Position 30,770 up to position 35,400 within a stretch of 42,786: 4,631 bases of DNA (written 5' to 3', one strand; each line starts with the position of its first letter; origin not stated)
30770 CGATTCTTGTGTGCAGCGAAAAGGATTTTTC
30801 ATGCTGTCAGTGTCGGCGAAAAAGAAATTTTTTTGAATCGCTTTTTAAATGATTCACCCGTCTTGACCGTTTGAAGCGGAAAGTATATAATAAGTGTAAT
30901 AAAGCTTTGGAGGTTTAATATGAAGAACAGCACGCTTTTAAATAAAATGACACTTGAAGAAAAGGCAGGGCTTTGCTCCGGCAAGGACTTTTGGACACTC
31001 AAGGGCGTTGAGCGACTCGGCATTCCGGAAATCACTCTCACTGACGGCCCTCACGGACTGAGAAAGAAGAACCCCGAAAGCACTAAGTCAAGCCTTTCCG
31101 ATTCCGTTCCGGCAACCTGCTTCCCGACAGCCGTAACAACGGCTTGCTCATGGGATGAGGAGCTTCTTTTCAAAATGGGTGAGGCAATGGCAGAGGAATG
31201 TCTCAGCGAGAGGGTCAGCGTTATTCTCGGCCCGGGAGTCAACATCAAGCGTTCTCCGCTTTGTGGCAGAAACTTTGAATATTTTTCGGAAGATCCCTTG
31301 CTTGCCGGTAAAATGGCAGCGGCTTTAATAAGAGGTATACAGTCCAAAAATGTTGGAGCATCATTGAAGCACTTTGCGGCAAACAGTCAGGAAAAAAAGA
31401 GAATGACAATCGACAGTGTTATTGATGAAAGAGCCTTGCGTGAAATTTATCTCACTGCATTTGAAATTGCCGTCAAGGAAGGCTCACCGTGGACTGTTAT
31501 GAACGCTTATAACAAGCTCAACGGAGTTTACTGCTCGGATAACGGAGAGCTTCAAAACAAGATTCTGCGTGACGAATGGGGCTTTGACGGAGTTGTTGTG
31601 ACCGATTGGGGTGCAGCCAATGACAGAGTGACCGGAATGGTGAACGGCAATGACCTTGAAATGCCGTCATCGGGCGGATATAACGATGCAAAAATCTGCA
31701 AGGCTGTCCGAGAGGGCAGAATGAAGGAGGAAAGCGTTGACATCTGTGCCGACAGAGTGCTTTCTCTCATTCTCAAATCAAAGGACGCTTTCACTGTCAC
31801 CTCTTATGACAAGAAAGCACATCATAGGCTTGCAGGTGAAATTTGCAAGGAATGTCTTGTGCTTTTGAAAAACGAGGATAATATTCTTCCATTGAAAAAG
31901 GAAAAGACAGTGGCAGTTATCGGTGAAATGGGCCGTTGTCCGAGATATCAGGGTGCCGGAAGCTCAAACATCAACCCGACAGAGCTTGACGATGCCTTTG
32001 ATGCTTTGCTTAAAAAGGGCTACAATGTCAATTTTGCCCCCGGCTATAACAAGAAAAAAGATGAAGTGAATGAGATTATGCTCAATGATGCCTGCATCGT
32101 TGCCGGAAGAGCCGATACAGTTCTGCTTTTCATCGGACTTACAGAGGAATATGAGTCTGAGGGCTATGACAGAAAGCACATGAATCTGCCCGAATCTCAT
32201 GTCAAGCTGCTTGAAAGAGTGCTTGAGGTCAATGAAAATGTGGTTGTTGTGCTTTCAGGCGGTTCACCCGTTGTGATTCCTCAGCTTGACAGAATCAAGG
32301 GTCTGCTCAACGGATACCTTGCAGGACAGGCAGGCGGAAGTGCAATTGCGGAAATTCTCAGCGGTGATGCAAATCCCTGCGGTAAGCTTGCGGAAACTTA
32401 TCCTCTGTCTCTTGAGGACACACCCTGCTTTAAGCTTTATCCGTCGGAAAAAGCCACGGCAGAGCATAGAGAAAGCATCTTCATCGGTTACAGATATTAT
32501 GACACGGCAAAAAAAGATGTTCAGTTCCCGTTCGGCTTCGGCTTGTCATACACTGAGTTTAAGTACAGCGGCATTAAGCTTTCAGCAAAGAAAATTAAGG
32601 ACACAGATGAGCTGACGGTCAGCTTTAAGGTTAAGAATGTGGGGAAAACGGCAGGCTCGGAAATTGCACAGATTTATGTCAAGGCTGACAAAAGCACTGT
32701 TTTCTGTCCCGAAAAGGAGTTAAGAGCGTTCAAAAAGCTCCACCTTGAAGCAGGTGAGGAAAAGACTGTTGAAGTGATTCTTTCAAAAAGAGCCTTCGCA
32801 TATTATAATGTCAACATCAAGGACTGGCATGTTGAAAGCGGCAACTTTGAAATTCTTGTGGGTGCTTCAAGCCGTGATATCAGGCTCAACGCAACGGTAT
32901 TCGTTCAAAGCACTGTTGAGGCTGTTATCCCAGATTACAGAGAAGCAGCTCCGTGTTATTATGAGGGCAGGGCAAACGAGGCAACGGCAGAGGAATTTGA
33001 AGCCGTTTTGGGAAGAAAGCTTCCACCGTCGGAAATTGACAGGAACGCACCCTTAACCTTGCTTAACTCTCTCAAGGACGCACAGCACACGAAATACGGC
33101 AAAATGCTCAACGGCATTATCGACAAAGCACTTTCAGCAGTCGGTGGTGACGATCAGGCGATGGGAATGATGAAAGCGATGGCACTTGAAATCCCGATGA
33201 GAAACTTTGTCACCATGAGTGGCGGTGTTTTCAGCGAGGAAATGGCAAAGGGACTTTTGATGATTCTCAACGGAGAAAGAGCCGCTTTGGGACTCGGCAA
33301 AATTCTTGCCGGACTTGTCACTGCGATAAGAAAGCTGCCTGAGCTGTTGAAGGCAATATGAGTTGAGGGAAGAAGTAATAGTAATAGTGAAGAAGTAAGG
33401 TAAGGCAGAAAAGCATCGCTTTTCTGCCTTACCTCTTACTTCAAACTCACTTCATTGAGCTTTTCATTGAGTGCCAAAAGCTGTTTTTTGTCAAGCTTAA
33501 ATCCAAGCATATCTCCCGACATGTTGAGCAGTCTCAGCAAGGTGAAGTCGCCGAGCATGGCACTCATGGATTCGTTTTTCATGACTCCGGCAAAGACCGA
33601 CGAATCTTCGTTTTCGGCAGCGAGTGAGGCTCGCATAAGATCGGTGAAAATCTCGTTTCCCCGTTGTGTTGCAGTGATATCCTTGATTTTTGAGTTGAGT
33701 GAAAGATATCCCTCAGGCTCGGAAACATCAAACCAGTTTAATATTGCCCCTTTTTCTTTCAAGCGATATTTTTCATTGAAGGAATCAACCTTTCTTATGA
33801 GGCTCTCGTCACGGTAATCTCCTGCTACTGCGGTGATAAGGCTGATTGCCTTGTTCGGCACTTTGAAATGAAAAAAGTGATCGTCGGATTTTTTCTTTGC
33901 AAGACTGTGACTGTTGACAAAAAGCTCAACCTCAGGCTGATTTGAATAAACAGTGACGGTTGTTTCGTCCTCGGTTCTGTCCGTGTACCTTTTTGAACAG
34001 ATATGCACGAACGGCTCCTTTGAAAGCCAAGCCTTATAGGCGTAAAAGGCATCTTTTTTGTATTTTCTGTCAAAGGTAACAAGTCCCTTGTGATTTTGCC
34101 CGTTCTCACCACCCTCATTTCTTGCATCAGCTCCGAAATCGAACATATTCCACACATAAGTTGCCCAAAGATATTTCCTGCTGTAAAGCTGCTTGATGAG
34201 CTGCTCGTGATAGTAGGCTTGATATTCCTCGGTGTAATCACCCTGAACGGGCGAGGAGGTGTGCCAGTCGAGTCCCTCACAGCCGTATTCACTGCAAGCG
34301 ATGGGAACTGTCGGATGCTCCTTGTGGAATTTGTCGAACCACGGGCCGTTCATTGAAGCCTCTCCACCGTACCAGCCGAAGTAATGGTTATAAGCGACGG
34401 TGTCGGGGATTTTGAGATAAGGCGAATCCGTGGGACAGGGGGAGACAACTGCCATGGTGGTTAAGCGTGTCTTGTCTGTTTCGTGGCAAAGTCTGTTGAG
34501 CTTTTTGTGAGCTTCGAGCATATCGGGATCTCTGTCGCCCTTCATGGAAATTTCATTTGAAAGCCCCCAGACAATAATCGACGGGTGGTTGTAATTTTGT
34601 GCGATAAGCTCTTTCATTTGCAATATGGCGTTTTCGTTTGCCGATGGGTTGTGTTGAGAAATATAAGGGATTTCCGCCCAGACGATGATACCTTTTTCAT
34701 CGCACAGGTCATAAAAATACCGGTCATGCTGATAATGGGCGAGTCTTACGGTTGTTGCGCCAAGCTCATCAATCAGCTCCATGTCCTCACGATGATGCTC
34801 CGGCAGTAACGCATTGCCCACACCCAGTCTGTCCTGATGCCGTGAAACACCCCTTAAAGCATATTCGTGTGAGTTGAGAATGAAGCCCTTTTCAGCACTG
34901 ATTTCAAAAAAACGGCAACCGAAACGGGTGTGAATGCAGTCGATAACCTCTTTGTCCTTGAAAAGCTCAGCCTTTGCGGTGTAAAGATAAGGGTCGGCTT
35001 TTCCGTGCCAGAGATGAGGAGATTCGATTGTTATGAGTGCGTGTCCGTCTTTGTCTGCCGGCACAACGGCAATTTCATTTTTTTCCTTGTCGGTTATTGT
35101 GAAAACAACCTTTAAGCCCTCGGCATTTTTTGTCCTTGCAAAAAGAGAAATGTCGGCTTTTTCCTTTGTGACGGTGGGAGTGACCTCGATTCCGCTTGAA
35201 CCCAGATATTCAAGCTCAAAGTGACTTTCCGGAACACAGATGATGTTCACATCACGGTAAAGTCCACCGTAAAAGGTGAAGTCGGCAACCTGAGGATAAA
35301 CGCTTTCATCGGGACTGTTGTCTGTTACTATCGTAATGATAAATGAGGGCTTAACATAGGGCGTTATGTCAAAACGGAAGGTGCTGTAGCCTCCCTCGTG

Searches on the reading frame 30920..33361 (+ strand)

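Call 7: search_protein_families(library=pfam, proteins=[window:30920-33361:+], max_evalue=0.001)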
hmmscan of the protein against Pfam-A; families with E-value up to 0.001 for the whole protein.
window:30920-33361:+ (813 aa): 3 families
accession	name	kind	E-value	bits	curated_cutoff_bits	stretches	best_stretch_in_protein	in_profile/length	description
PF01915.27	Glyco_hydro_3_C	-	7.9e-49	166.8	31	1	313-544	1-200/200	Glycosyl hydrolase family 3 C-terminal domain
PF00933.27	Glyco_hydro_3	-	1.7e-33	116.9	27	1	65-283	82-316/316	Glycosyl hydrolase family 3 N terminal domain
PF14310.12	Fn3-like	-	1.3e-22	80.1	25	1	581-651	1-71/71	Fibronectin type III-like domain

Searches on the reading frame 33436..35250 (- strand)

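Call 7: search_protein_families(library=pfam, proteins=[window:33436-35250:-], max_evalue=0.001)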
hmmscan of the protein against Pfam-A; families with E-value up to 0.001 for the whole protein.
window:33436-35250:- (604 aa): 3 families
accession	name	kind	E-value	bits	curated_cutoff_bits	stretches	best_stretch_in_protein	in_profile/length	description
PF02836.23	Glyco_hydro_2_C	-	1.8e-30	106.6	21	1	120-406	5-295/302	Glycosyl hydrolases family 2, TIM barrel domain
PF00703.27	Glyco_hydro_2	-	2.2e-11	44.9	23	1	21-113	6-109/109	Glycosyl hydrolases family 2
PF16355.11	DUF4982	-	3.2e-08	33.8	23.9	1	429-465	3-42/61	Domain of unknown function (DUF4982)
